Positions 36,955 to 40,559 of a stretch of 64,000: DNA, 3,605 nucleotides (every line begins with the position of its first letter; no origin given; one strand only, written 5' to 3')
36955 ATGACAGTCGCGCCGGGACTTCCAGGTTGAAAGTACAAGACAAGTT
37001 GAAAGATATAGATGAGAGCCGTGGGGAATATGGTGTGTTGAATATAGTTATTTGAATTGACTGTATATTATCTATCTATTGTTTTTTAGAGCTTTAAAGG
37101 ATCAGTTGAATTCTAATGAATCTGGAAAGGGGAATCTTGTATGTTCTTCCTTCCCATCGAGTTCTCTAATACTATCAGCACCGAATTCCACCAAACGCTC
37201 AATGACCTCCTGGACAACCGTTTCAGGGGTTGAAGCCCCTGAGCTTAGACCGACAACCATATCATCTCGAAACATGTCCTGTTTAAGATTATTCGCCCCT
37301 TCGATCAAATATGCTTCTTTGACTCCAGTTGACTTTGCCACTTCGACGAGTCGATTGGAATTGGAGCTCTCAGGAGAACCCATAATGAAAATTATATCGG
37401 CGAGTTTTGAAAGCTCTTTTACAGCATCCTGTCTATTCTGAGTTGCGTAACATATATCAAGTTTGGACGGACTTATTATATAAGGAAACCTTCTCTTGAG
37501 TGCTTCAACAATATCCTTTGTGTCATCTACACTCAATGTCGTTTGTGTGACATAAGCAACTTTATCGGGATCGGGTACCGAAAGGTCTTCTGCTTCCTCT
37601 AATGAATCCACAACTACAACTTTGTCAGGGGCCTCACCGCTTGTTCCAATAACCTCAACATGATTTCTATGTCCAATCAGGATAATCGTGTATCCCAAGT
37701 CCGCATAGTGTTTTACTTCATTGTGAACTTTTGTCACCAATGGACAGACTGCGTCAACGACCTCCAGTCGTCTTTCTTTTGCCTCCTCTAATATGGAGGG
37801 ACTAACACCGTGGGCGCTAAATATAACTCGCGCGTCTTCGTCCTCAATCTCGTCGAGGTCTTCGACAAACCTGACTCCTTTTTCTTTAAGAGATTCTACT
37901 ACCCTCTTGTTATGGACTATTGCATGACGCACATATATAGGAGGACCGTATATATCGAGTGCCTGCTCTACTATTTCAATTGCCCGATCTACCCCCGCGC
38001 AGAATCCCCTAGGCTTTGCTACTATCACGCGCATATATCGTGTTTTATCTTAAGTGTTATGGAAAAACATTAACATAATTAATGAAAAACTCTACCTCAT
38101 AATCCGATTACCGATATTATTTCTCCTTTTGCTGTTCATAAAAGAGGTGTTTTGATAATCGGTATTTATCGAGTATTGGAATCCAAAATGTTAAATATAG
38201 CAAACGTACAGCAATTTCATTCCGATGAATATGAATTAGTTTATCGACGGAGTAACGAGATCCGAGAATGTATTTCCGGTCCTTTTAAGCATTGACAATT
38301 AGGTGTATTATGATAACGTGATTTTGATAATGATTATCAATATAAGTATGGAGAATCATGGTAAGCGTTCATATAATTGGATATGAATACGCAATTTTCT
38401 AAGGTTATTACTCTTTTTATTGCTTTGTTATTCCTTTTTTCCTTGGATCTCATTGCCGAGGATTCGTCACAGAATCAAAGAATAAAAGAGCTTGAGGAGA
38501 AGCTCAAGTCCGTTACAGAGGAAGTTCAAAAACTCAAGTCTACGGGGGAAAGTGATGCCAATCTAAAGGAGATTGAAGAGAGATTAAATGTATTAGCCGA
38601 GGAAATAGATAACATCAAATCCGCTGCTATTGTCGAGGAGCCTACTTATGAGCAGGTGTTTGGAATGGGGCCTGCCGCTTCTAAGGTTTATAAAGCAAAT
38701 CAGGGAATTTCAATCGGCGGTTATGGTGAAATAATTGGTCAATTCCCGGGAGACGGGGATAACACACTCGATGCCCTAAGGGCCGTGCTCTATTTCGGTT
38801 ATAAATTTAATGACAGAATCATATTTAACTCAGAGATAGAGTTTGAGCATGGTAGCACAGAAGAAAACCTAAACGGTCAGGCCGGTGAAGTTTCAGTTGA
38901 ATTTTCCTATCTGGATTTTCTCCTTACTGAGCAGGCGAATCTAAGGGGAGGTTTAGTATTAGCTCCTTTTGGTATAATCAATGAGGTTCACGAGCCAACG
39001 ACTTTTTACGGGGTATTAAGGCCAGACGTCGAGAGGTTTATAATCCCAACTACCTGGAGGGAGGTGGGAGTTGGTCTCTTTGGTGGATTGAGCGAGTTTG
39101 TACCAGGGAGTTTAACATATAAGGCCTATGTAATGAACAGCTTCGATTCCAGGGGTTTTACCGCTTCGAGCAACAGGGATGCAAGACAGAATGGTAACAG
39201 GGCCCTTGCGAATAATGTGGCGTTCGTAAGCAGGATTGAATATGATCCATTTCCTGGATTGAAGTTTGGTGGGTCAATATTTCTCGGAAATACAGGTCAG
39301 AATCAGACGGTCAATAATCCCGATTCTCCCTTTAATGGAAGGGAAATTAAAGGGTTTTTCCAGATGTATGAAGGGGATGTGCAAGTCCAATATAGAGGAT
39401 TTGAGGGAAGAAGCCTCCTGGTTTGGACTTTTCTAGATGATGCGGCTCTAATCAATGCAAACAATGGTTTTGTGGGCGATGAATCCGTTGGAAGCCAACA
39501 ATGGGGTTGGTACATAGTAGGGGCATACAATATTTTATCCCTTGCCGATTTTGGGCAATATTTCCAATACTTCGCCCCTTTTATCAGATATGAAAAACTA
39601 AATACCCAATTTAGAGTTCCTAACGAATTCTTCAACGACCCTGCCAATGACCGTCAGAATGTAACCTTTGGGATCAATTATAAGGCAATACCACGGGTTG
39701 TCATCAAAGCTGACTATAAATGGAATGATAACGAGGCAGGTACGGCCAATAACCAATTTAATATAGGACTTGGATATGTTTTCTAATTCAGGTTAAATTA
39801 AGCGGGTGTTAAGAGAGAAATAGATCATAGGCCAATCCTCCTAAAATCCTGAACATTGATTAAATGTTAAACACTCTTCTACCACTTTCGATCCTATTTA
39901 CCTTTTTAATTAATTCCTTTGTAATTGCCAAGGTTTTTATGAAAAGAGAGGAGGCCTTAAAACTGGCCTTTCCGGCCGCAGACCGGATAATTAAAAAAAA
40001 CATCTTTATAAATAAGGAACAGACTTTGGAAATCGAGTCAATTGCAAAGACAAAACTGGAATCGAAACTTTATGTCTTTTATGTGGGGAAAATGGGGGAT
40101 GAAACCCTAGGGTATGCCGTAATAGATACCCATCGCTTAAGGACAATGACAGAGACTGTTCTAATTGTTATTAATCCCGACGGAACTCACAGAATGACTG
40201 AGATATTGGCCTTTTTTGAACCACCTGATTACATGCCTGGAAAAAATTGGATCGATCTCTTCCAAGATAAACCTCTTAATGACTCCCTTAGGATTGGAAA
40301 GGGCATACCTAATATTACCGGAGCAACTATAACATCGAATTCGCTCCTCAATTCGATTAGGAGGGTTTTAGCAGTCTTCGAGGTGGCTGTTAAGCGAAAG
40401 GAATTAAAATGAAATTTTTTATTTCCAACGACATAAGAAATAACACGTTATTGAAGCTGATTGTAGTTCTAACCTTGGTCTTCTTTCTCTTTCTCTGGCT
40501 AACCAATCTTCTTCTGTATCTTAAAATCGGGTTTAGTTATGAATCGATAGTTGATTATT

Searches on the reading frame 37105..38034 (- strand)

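Call 92: search_protein_families(library=pfam, proteins=[window:37105-38034:-], max_evalue=0.001)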
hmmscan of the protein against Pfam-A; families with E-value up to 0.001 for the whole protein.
window:37105-38034:- (310 aa): 1 family
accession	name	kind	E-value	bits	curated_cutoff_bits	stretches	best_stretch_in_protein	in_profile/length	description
PF02401.23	LYTB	-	7.2e-97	324.3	24.5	1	3-281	1-266/267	LytB protein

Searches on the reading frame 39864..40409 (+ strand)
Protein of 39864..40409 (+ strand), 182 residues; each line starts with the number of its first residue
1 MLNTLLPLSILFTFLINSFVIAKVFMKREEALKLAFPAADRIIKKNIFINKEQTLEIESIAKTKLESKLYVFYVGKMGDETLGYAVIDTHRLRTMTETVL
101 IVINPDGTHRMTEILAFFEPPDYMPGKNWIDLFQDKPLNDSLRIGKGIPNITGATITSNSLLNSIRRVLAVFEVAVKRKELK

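Call 92: search_protein_families(library=pfam, proteins=[window:39864-40409:+], max_evalue=0.001)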
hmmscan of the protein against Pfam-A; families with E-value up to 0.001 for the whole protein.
window:39864-40409:+ (182 aa): 1 family
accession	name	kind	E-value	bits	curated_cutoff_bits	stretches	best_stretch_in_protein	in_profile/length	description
PF04205.19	FMN_bind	-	0.00048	21.2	22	1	98-169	7-76/77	FMN-binding domain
